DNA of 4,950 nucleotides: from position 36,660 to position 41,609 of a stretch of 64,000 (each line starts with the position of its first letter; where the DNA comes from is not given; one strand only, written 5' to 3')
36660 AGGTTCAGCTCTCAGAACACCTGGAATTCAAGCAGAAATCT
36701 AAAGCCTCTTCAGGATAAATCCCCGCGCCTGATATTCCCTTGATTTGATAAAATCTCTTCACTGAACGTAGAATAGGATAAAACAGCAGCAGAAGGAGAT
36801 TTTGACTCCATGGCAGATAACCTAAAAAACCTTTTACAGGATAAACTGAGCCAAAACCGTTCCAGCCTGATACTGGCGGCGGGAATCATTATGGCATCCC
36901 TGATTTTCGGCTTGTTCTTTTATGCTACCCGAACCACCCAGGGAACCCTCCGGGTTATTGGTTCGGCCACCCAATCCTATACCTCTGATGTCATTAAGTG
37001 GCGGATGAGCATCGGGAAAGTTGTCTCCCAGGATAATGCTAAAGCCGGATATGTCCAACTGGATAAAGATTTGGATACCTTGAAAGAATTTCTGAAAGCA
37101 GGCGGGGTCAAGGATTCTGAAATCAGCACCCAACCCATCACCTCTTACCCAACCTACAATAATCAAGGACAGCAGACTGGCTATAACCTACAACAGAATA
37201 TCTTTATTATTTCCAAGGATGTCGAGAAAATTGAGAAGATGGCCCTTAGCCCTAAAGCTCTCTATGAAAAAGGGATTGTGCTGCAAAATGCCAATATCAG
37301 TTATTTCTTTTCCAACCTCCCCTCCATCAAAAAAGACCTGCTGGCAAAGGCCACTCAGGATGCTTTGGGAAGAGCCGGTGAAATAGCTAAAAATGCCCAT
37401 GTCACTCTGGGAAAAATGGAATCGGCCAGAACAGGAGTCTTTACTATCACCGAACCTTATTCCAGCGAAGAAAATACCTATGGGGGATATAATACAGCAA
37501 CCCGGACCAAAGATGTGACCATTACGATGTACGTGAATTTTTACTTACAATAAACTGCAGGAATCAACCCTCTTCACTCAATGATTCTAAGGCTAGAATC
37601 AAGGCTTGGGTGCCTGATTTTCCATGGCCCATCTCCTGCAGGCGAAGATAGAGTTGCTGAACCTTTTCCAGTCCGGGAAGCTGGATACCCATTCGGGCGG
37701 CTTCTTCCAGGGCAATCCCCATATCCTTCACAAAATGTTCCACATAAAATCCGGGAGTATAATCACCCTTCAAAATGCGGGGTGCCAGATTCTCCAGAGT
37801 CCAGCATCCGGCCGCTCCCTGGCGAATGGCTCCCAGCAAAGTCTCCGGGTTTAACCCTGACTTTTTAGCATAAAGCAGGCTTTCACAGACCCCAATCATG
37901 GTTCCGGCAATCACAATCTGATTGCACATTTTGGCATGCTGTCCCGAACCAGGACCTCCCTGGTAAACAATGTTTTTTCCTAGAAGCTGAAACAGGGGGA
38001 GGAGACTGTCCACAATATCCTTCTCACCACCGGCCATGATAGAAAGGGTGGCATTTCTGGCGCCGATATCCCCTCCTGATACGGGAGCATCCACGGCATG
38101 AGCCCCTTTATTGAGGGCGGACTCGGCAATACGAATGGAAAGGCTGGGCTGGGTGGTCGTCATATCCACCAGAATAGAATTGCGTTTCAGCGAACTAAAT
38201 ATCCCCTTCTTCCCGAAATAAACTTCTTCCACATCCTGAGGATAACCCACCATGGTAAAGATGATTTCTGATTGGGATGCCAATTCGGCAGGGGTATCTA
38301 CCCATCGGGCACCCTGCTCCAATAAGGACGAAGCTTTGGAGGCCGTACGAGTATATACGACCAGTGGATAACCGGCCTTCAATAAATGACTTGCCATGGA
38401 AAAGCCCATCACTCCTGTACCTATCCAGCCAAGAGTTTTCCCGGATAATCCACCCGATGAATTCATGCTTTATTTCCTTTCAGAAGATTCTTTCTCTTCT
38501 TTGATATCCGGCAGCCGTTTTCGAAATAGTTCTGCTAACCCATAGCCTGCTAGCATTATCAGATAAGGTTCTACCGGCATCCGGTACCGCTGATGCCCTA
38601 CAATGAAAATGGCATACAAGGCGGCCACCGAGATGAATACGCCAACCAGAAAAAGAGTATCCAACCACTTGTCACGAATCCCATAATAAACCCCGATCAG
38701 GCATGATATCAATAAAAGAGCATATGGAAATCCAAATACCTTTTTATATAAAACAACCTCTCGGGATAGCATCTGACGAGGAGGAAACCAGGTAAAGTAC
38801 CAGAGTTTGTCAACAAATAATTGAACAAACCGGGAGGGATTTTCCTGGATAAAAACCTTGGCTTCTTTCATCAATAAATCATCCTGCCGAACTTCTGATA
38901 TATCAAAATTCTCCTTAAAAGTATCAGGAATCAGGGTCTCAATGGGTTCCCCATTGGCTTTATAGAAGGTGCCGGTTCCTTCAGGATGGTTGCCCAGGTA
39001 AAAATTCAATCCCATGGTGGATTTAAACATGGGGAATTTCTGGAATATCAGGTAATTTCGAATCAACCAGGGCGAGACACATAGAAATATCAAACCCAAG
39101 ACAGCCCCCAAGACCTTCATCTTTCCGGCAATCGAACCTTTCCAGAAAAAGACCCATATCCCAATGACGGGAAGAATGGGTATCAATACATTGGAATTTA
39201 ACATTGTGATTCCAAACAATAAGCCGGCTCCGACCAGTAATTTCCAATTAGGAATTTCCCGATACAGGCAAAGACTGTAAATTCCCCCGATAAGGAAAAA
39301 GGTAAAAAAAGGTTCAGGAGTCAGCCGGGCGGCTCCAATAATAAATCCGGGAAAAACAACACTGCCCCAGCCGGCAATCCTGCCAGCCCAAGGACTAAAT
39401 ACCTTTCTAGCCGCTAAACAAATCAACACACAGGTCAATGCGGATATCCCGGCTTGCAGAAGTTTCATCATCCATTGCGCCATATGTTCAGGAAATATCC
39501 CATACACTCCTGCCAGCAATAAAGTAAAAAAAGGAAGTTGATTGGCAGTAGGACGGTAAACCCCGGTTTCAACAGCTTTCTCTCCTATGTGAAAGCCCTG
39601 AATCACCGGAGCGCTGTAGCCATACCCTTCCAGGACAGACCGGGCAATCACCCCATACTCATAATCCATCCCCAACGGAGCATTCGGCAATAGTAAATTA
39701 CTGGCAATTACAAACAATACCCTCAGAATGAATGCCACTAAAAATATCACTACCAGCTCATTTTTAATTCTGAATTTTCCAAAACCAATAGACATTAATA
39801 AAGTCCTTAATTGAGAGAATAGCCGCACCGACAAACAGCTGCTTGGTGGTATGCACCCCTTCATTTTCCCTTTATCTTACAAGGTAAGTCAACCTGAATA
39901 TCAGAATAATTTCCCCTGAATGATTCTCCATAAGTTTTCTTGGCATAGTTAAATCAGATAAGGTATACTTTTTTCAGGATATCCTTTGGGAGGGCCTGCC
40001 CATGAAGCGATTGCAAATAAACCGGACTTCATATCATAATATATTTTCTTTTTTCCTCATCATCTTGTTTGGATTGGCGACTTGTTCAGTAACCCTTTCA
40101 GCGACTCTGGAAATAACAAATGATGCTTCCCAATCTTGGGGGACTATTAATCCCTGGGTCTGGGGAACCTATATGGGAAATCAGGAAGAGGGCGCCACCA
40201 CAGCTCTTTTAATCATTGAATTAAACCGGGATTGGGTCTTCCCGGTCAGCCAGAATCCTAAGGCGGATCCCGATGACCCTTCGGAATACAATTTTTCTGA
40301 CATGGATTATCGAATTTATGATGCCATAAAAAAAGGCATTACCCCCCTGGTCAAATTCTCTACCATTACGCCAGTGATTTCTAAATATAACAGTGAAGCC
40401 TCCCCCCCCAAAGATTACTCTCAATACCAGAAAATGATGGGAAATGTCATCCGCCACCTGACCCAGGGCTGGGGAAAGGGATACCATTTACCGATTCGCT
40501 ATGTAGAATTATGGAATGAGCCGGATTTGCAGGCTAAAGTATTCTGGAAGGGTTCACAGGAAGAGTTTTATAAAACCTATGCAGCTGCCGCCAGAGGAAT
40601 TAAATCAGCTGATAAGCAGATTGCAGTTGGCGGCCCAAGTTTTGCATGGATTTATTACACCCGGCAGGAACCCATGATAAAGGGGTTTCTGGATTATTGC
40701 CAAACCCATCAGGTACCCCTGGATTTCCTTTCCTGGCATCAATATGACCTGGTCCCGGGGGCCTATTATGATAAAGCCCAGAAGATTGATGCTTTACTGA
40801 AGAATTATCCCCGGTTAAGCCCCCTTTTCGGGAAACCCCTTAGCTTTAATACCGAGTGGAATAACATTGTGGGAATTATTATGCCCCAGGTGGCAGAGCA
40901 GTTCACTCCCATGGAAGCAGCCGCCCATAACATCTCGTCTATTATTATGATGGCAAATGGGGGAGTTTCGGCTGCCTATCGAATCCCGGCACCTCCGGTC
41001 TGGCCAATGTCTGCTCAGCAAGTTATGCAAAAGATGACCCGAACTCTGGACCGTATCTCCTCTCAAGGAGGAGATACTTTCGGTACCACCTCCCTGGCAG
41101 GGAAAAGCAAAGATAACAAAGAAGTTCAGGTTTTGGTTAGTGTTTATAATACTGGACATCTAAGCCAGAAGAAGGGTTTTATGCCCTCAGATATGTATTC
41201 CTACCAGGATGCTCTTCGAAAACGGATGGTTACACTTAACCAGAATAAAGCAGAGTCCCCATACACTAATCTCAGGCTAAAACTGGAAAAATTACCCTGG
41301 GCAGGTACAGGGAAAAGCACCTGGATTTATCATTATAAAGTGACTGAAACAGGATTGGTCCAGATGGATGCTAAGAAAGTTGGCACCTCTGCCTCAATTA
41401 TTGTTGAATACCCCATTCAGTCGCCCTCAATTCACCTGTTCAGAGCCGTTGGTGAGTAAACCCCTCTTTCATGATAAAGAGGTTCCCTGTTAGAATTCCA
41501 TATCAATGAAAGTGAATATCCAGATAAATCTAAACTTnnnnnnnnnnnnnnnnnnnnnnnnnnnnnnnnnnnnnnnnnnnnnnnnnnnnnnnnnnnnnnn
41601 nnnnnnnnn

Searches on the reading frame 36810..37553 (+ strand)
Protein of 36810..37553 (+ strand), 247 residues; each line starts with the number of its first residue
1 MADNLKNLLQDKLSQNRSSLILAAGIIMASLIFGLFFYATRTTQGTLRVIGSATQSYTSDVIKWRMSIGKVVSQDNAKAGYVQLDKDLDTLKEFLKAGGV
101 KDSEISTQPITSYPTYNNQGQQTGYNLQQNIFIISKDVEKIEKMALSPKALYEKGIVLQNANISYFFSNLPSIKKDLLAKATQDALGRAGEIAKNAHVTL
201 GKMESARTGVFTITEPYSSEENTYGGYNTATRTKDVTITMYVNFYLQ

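Call 12: search_protein_families(library=pfam, proteins=[window:36810-37553:+], max_evalue=0.0001)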
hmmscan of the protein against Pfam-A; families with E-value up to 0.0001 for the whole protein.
window:36810-37553:+ (247 aa): 1 family
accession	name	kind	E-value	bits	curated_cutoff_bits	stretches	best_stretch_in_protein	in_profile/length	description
PF04402.19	SIMPL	-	3.7e-22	80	25.2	1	48-217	2-169/205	Protein of unknown function (DUF541)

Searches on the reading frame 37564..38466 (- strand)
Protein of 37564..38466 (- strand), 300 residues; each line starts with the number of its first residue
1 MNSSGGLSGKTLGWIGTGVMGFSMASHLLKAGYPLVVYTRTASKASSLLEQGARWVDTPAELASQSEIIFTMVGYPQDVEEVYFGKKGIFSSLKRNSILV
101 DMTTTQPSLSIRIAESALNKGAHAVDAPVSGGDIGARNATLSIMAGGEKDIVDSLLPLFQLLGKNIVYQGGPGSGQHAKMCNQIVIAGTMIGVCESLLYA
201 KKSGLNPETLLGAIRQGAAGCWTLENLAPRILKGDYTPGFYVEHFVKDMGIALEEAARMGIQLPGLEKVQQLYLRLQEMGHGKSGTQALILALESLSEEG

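Call 12: search_protein_families(library=pfam, proteins=[window:37564-38466:-], max_evalue=0.0001)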
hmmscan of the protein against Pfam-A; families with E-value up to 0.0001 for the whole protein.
window:37564-38466:- (300 aa): 4 families
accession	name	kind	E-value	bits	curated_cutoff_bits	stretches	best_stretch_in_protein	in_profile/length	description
PF03446.21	NAD_binding_2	-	2.5e-52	177.5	21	1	12-169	2-159/161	NAD binding domain of 6-phosphogluconate dehydrogenase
PF14833.11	NAD_binding_11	-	8.1e-36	123.4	30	1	173-290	1-119/122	NAD-binding of NADP-dependent 3-hydroxyisobutyrate dehydrogenase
PF03807.23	F420_oxidored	-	4.3e-08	34.1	21.6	1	12-103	2-92/94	NADP oxidoreductase coenzyme F420-dependent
PF02826.25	2-Hacid_dh_C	-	1.5e-07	31.4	25.1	1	6-102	33-126/178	D-isomer specific 2-hydroxyacid dehydrogenase, NAD binding domain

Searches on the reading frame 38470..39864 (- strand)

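Call 12: search_protein_families(library=pfam, proteins=[window:38470-39864:-], max_evalue=0.0001)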
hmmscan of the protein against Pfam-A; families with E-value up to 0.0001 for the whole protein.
window:38470-39864:- (464 aa): 1 family
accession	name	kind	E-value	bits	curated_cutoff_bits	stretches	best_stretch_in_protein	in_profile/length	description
PF13231.12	PMT_2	-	1.8e-09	38.4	26.1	1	111-268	4-159/160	Dolichyl-phosphate-mannose-protein mannosyltransferase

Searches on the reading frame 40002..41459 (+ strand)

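Call 13: search_protein_families(library=pfam, proteins=[window:40002-41459:+], max_evalue=0.0001)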
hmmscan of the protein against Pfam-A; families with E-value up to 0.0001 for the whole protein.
window:40002-41459:+ (485 aa): 1 family
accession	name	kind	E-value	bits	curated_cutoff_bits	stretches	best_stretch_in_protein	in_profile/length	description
PF01229.23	Glyco_hydro_39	-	8.3e-25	87.9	26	1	89-262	67-244/472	Glycosyl hydrolases family 39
